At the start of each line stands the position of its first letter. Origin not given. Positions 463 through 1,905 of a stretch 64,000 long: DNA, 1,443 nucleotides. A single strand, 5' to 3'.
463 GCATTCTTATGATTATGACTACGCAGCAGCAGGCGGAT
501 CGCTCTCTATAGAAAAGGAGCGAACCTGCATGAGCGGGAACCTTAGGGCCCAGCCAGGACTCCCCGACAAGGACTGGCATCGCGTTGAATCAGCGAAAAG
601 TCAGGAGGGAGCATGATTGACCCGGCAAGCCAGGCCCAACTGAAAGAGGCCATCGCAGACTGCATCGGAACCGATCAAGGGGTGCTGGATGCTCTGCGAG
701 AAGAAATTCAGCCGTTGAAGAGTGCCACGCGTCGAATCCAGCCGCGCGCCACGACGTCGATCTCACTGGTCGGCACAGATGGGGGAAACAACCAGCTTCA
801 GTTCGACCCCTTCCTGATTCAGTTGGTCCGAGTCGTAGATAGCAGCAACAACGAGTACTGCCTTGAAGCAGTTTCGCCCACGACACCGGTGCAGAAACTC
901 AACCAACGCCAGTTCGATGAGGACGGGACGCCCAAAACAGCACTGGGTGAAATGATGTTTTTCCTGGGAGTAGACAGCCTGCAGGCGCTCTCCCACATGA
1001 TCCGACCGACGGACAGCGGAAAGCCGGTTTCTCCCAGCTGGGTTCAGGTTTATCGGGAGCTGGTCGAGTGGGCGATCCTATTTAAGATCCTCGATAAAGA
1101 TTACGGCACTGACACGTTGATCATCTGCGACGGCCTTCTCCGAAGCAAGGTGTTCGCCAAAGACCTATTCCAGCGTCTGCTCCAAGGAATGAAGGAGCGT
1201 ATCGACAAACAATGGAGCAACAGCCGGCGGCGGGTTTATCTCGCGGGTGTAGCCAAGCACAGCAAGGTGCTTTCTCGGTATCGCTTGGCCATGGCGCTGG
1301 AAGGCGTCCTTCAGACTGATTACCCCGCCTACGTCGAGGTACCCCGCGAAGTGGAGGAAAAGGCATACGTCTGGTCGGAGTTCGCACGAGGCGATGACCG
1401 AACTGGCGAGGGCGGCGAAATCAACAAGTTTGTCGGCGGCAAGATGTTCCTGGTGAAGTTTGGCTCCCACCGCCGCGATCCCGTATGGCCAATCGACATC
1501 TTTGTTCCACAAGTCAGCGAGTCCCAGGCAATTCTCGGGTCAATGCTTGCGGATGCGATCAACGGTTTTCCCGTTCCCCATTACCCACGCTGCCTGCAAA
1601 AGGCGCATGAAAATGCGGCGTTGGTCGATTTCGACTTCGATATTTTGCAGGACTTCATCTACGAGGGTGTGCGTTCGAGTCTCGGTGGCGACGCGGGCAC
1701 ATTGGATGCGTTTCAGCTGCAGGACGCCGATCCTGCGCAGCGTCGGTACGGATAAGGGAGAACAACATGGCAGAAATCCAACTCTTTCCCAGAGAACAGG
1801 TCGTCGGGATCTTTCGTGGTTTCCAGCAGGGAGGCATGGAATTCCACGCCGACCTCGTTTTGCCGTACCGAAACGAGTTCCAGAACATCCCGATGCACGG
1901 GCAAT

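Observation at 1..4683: BrxR/WYL-type regulator divergent from a NurA - HerA - DUF3223/HNH-like cassette: candidate defence module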

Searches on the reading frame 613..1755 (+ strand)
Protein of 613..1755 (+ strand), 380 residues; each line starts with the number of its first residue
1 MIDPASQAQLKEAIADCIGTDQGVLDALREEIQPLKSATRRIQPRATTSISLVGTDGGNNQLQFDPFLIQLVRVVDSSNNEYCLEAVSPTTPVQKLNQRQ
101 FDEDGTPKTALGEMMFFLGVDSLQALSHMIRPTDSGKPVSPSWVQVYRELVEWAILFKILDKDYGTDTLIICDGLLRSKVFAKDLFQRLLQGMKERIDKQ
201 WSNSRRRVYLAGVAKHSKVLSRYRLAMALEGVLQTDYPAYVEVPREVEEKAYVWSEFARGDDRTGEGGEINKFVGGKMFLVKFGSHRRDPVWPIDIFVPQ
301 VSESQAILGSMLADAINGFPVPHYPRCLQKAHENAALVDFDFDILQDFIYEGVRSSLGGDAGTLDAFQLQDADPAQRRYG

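Call 4: search_protein_families(library=pfam, proteins=[window:613-1755:+], max_evalue=0.1)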
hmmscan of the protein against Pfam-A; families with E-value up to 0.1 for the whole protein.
window:613-1755:+ (380 aa): 0 families

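Call 5: search_protein_families(library=padloc, proteins=[window:613-1755:+], max_evalue=0.1)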
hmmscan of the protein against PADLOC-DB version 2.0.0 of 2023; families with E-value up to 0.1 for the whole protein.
window:613-1755:+ (380 aa): 0 families

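Call 9: search_solved_structures(query=window:613-1755:+, max_evalue=10)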
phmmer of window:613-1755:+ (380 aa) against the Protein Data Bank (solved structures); distinct sequences matched with E-value up to 10: 81 (the best 60 are shown).
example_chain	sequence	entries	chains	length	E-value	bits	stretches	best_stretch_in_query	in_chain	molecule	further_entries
3kx5_A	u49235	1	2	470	0.69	12.1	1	63-141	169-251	Bifunctional P-450/NADPH-P450 reductase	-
5jqu_A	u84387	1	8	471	0.76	12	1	63-140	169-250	Bifunctional cytochrome P450/NADPH--P450 reductase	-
3npl_A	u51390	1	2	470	0.86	11.8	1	63-133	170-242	Bifunctional P-450/NADPH-P450 reductase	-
1p0v_A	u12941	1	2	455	0.87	11.8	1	63-134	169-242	Bifunctional P-450:NADPH-P450 reductase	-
1smi_A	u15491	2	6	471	0.89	11.7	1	63-139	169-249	Bifunctional P-450:NADPH-P450 reductase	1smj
1p0w_A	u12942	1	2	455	0.89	11.7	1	63-134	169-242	Bifunctional P-450:NADPH-P450 reductase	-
1yqo_A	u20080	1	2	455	0.89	11.7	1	63-134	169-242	Bifunctional P-450:NADPH-P450 reductase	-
4hgh_A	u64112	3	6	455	0.89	11.7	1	63-139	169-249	Bifunctional P-450/NADPH-P450 reductase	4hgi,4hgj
3ekd_A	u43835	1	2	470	0.89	11.7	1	63-139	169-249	Cytochrome P450(BM-3)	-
7ydb_A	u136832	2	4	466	0.9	11.7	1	63-139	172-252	Bifunctional cytochrome P450/NADPH--P450 reductase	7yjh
4key_A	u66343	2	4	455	0.9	11.7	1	63-134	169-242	Bifunctional P-450/NADPH-P450 reductase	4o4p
4kew_A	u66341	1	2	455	0.9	11.7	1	63-134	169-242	Bifunctional P-450/NADPH-P450 reductase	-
1bu7_A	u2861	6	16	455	0.9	11.7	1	63-134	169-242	PROTEIN (CYTOCHROME P450) | CYTOCHROME P450 BM-3 | CYTOCHROME P450 102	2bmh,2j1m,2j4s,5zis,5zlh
2x7y_A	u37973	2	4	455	0.9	11.7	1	63-134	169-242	BIFUNCTIONAL P-450/NADPH-P450 REDUCTASE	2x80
1jme_A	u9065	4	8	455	0.9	11.7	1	63-134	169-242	BIFUNCTIONAL P-450:NADPH-P450 REDUCTASE | Bifunctional cytochrome P450/NADPH--P450 reductase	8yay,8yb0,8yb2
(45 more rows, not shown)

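Call 11: search_protein_families(library=ncbifam, proteins=[window:613-1755:+], max_evalue=0.1)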
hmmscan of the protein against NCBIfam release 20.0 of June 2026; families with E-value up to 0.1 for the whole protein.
window:613-1755:+ (380 aa): 0 families

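Call 14: find_homologous_proteins(query=window:613-1755:+)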
Query window:613-1755:+ (380 aa): 3174 proteins with E <= 0.001 among 6321 candidates; the best 120 are listed.
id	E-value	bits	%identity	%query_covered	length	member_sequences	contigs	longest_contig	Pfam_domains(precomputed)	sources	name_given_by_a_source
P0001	8.3e-246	833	96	100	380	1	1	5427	-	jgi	jgi:hypothetical protein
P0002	1.5e-239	812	94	100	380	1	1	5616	-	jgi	jgi:hypothetical protein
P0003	2.7e-238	808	93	100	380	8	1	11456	-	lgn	-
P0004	9.7e-238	806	94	100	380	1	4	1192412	-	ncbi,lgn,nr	ncbi:MAG: hypothetical protein NVV73_17355 [Cellvibrionaceae bacterium]|nr:hypothetical protein [Cel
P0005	1.8e-237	805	93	100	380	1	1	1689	-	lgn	-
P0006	1.9e-237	805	93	100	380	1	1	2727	-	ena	-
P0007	9.5e-237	803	93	100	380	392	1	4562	-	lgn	-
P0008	4.7e-236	801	93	100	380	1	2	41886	-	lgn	-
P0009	2.9e-234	795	91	100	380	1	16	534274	-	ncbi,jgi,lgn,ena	-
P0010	3.0e-234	795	91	100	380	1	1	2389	-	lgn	-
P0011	4.1e-234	794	91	100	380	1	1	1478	-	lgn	-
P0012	5.6e-234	794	91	100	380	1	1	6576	-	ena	-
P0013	7.9e-234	794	92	100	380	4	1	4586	-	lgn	-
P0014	8.1e-234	793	92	100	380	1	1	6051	-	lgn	-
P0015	1.1e-233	793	91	100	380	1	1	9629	-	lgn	-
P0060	9.4e-229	777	91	100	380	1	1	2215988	-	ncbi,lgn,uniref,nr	ncbi:hypothetical protein L1047_09160 [Synechococcus sp. Nb3U1]|uniref:hypothetical protein n=1 Tax=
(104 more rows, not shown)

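Call 19: find_encoding_contigs(protein=window:613-1755:+, flank=10000, max_places=6)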
Protein window:613-1755:+ (380 aa): 7 contigs read that carry it; 6 places shown.
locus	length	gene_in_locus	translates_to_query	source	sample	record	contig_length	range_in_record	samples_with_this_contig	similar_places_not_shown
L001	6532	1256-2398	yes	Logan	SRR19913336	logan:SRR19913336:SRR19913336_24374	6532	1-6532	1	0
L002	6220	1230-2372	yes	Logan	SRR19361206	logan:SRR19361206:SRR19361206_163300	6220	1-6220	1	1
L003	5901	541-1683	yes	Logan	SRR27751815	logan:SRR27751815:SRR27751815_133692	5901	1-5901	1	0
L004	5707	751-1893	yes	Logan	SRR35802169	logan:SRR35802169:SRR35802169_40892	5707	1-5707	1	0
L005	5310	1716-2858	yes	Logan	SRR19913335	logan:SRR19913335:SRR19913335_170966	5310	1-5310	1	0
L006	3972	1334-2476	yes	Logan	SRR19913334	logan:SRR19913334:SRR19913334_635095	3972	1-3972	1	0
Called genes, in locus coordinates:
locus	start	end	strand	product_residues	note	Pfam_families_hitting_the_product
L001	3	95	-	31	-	?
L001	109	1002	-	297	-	PF26109:WHD_BrxR, PF13280:WYL, PF26107:BrxR_CTD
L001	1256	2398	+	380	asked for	-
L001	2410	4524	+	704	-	PF01935:DUF87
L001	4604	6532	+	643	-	?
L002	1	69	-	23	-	?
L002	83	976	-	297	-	PF26109:WHD_BrxR, PF13280:WYL, PF26107:BrxR_CTD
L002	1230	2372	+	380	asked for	-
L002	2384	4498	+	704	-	PF01935:DUF87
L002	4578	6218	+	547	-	?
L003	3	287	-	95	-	?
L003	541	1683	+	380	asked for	-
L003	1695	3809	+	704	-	PF01935:DUF87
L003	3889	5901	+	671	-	?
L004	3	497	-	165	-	?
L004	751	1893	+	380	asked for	-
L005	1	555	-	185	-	?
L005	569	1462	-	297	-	PF26109:WHD_BrxR, PF13280:WYL, PF26107:BrxR_CTD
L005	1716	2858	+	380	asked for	-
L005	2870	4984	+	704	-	PF01935:DUF87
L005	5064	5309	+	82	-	?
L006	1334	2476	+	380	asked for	-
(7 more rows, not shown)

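Call 20: find_encoding_contigs(protein=P0060, flank=10000, max_places=3)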
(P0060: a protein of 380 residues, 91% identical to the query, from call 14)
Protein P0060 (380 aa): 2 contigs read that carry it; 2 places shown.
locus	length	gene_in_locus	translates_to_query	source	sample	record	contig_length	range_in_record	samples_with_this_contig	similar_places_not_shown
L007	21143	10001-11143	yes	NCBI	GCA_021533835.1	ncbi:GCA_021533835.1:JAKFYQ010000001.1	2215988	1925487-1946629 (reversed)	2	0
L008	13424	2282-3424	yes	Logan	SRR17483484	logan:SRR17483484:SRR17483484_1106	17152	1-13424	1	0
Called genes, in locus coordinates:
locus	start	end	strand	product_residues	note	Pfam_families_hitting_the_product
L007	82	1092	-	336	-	PF13495:Phage_int_SAM_4, PF00589:Phage_integrase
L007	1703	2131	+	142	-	-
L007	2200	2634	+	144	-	-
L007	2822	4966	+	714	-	PF02171:Piwi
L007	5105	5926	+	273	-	PF01209:Ubie_methyltran (weak), PF13489:Methyltransf_23 (weak), PF13847:Methyltransf_31, PF08241:Methyltransf_11, PF08242:Methyltransf_12, PF13649:Methyltransf_25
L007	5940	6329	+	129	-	-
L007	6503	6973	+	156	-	PF06445:GyrI-like, PF14526:Cass2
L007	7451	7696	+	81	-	-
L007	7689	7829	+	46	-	-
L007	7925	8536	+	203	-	-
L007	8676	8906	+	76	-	PF09720:Unstab_antitox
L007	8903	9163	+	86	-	PF05016:ParE_toxin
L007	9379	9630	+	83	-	-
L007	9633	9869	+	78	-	-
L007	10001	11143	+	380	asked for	-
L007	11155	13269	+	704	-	PF01935:DUF87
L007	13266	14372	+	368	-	PF01555:N6_N4_Mtase (weak)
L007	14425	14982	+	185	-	-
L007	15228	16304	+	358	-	PF01555:N6_N4_Mtase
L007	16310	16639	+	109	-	-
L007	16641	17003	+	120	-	-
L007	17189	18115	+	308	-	-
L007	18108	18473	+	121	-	-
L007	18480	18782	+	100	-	-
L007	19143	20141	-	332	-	PF03773:ArsP_1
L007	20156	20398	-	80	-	PF13192:Thioredoxin_3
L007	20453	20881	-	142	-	PF22741:PTP-NADK (weak)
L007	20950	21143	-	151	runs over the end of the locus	PF00376:MerR, PF13411:MerR_1, PF09278:MerR-DNA-bind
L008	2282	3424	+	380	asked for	-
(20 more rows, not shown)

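Call 21: search_protein_families(library=pfam, proteins=[L003:3889-5901:+, L007:13266-14372:+, L007:14425-14982:+, L007:15228-16304:+, L007:16310-16639:+, L007:16641-17003:+, L007:17189-18115:+, L007:18108-18473:+, L007:18480-18782:+, L001:109-1002:-], max_evalue=0.01)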
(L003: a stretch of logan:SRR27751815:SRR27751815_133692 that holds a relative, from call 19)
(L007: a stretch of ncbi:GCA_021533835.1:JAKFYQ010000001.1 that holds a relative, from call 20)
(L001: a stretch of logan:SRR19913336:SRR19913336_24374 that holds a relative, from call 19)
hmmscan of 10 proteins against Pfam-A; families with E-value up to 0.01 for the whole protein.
L003:3889-5901:+ (671 aa): 1 family
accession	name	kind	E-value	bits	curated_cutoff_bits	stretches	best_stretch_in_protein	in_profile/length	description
PF25794.1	SACS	-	6.9e-21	75.6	32.8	1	26-130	13-122/247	Sacsin domain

L007:13266-14372:+ (368 aa): 1 family
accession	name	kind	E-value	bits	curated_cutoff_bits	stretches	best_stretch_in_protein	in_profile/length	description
PF01555.25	N6_N4_Mtase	-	1.2e-11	45.5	26.7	1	18-75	162-219/221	DNA methylase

L007:14425-14982:+ (185 aa): 0 families

L007:15228-16304:+ (358 aa): 2 families
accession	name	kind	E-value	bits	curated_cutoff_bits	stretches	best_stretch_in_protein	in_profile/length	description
PF01555.25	N6_N4_Mtase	-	5e-40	138.2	26.7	1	80-300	1-218/221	DNA methylase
PF02086.21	MethyltransfD12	-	8.1e-05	22.9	22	0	62-106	158-203/253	D12 class N6 adenine-specific DNA methyltransferase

L007:16310-16639:+ (109 aa): 0 families

L007:16641-17003:+ (120 aa): 0 families

L007:17189-18115:+ (308 aa): 1 family
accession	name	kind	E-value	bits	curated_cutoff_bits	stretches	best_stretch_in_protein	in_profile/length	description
PF01113.26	DapB_N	-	0.00013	22.5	25.6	1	1-35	1-36/124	Dihydrodipicolinate reductase, N-terminus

L007:18108-18473:+ (121 aa): 1 family
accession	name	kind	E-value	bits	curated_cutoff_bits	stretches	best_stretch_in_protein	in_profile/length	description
PF03203.19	MerC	-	0.0088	17.1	27.6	0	14-116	7-102/108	MerC mercury resistance protein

L007:18480-18782:+ (100 aa): 1 family
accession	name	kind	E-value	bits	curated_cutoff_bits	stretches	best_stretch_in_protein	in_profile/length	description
PF00999.27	Na_H_Exchanger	-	0.0067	15.8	26.2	1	12-70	284-343/375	Sodium/hydrogen exchanger, transmembrane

L001:109-1002:- (297 aa): 1 family
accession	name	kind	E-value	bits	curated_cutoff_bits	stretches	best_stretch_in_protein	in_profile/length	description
PF13280.12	WYL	-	1.6e-12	47.6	21.8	1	122-186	2-67/70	WYL domain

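Call 22: search_protein_families(library=padloc, proteins=[L003:3889-5901:+, L007:13266-14372:+, L007:14425-14982:+, L007:15228-16304:+, L007:16310-16639:+, L007:16641-17003:+, L007:17189-18115:+, L007:18108-18473:+, L007:18480-18782:+, L001:109-1002:-], max_evalue=0.001)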
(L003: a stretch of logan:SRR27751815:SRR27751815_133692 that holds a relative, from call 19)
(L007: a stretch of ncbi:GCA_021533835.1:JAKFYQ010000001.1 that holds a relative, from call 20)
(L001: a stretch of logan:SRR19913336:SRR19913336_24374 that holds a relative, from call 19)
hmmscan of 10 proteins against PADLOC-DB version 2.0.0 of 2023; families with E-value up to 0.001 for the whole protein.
L003:3889-5901:+ (671 aa): 8 families
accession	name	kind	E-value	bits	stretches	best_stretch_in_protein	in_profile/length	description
PDLC03969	TmtA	-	0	1026.1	1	1-671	1-668/1563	-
PDLC03966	TmtA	-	3.8e-31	105.8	1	34-337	46-369/1655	-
PDLC03968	TmtA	-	1.6e-29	100.3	2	99-358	129-378/1486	-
PDLC03972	TmtA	-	2.7e-26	90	1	36-462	46-466/1302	-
PDLC03971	TmtA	-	3.1e-23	79.3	2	247-336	310-395/1782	-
PDLC03965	TmtA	-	1.1e-21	74.6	1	35-439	34-426/1370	-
PDLC03964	TmtA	-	7.1e-15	52.1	1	36-316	51-331/1538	-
PDLC03970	TmtA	-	6.9e-10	35.5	1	37-123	68-137/1552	-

L007:13266-14372:+ (368 aa): 29 families (the best 25 are shown)
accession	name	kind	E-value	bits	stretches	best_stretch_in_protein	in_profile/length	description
PDLC03325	MTase_II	-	1.2e-19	68.4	1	20-297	74-353/426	Type II methyltransferase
PDLC03353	MTase_II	-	3e-13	47.9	2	18-79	189-250/260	Type II methyltransferase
PDLC03259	MTase_II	-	1.7e-11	41.6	1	19-125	195-298/423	Type II methyltransferase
PDLC03387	MTase_II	-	1.2e-10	39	1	18-82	214-278/289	Type II methyltransferase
PDLC03283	MTase_II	-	5.9e-10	36.9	1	21-102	213-289/352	Type II methyltransferase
PDLC03224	MTase_II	-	1.7e-09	35.1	1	32-88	88-147/481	Type II methyltransferase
PDLC03364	MTase_II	-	8.2e-09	32.9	1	13-85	33-106/380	Type II methyltransferase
PDLC03339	MTase_II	-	8.9e-09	32.6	1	21-81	213-273/399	Type II methyltransferase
PDLC03322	MTase_II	-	9.4e-08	29.3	1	32-79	59-106/446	Type II methyltransferase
PDLC03249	MTase_II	-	1.3e-07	28.8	1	35-96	136-197/541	Type II methyltransferase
PDLC03354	MTase_II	-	2.3e-07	28.2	1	30-83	333-386/425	Type II methyltransferase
PDLC03350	MTase_II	-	5e-07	27.4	1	21-79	237-295/312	Type II methyltransferase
PDLC03312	MTase_II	-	1.1e-06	24.7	1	12-89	789-866/1344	Type II methyltransferase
PDLC03371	MTase_II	-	1.9e-06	25.6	1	20-81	193-254/260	Type II methyltransferase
PDLC03300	MTase_II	-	2.7e-06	24.7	1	20-84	217-282/302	Type II methyltransferase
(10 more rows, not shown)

L007:14425-14982:+ (185 aa): 0 families

L007:15228-16304:+ (358 aa): 67 families (the best 25 are shown)
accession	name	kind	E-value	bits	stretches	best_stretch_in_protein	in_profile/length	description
PDLC03371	MTase_II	-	4.7e-62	207.9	1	57-309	7-256/260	Type II methyltransferase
PDLC03299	MTase_II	-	1.6e-51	173.6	1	62-340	16-277/296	Type II methyltransferase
PDLC03320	MTase_II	-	1.7e-42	143.5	1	64-308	36-277/289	Type II methyltransferase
PDLC03216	MTase_II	-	2.6e-34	116.8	2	243-309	193-259/364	Type II methyltransferase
PDLC03738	oMTase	-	1.3e-31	107.7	2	244-309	204-269/376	orphan methyltransferase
PDLC03265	MTase_II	-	3e-30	103.8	2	63-171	27-135/333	Type II methyltransferase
PDLC03230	MTase_II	-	1.1e-29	101.8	1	58-300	33-277/360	Type II methyltransferase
PDLC03387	MTase_II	-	1.2e-28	98.1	1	146-314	137-283/289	Type II methyltransferase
PDLC03339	MTase_II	-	4.4e-28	96.1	1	61-308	4-274/399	Type II methyltransferase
PDLC03238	MTase_II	-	2.1e-26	90.9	1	58-313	121-371/428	Type II methyltransferase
PDLC03353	MTase_II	-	7.8e-25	85.9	1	61-307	10-252/260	Type II methyltransferase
PDLC03300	MTase_II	-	1.6e-24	84.5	1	106-310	84-282/302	Type II methyltransferase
PDLC03228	MTase_II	-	2.9e-20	71.1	2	236-308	136-208/227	Type II methyltransferase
PDLC03327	MTase_II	-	1.7e-18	65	1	68-304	47-283/319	Type II methyltransferase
PDLC03302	MTase_II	-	2.6e-18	64.1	2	243-305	198-260/626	Type II methyltransferase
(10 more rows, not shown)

L007:16310-16639:+ (109 aa): 0 families

L007:16641-17003:+ (120 aa): 0 families

L007:17189-18115:+ (308 aa): 0 families

L007:18108-18473:+ (121 aa): 0 families

L007:18480-18782:+ (100 aa): 0 families

L001:109-1002:- (297 aa): 2 families
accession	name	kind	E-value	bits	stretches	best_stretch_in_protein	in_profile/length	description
PDLC01457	WYL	-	2e-19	68.1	1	103-289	107-226/229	"CAS-I,CAS-II,CAS-III,CAS-IV,CAS-V,CAS-VI; associated_signaling"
PDLC01652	WYL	-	1.4e-10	39.7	1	121-254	18-114/162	"CAS-I,CAS-II,CAS-III,CAS-IV,CAS-V,CAS-VI; associated_signaling"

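Call 23: find_related_loci(query=window:613-1755:+, collection=genome_contigs, flank=10000)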
Query window:613-1755:+ (380 aa) in genome_contigs; peptide patterns used: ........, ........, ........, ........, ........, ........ (x = any residue, [..] = any of these).
253 stretches matched a pattern; 158 encode a relative of the query (tblastn E <= 1e-3); the best 80 are kept; 80 distinct loci.
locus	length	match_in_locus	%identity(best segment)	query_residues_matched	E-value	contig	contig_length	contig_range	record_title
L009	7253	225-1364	99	1-380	0e+0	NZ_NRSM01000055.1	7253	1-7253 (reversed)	Ectothiorhodospira shaposhnikovii strain DSM 243 scaffold0055, whole genome shotgun sequence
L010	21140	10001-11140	98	1-380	0e+0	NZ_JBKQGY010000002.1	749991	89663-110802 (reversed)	Paenalcaligenes sp. Me131 NODE_2_length_749991_cov_14.662551, whole genome shotgun sequence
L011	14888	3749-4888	98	1-380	0e+0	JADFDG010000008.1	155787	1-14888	MAG: Gammaproteobacteria bacterium isolate QR_Bin.12 NODE_8_length_155787_cov_155.924, whole genome shotgun sequence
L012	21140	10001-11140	98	1-380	0e+0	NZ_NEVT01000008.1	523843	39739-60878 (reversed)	Bordetella genomosp. 2 strain AU8256 NODE_2_length_523843_cov_37.9614_ID_3, whole genome shotgun sequence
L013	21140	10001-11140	97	1-380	0e+0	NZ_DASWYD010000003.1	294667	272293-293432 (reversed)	MAG: Limnobacter sp. isolate SMAG_U3702 k141_933627, whole genome shotgun sequence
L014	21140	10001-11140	95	1-380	0e+0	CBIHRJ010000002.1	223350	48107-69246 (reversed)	MAG TPA_asm: uncultured Noviherbaspirillum sp. isolate SRR18156188_binner12_Refined_43 genome assembly, contig: ERZ27336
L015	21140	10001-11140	94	1-380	0e+0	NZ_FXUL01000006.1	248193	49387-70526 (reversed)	Noviherbaspirillum suwonense strain DSM 26001 Ga0139007_106, whole genome shotgun sequence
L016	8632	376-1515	94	1-380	0e+0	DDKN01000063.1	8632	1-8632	MAG TPA_asm: Thiobacillus sp. UBA2597 UBA2597_contig_2555, whole genome shotgun sequence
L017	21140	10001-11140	94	1-380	0e+0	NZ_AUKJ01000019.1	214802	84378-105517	Methylococcus capsulatus str. Texas = ATCC 19069 H156DRAFT_scaffold00005.5_C, whole genome shotgun sequence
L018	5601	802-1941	94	1-380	0e+0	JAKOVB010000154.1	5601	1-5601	MAG: Pseudomonadota bacterium isolate JPNG_maxbin.031 k201_604518, whole genome shotgun sequence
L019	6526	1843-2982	94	1-380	0e+0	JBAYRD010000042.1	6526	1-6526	MAG: Halothiobacillaceae bacterium isolate SO_2016_LW2_33 scaffold26987_LW138R_2016, whole genome shotgun sequence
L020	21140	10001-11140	94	1-380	0e+0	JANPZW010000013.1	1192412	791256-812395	MAG: Cellvibrionaceae bacterium isolate 26_gen_w_cov.11 c550, whole genome shotgun sequence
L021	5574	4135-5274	93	1-380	0e+0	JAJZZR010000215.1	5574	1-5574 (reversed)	MAG: Proteobacteria bacterium isolate TL2-1.bin3 NODE_8058_length_5574_cov_1.095649, whole genome shotgun sequence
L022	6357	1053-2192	93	1-380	0e+0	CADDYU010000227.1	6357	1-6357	Methylococcaceae bacterium isolate 8 genome assembly, contig: NODE_9606_length_6357_cov_9.391011, whole genome shotgun s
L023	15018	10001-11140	93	1-380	0e+0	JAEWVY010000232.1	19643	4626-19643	MAG: Proteobacteria bacterium isolate OH_SDB_78 k127_1137837, whole genome shotgun sequence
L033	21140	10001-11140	92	1-380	0e+0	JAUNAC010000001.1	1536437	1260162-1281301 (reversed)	MAG: Lautropia sp. isolate S18M_Sa_9 NODE_1_length_1536437_cov_35.759156, whole genome shotgun sequence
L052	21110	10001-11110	87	1-380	0e+0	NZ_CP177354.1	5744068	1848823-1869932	Pokkaliibacter plantistimulans strain L1E11 chromosome, complete genome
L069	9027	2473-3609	80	1-379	0e+0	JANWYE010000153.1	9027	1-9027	MAG: Chloroflexus sp. isolate SKYG63 NODE_153_length_9027_cov_31.871508, whole genome shotgun sequence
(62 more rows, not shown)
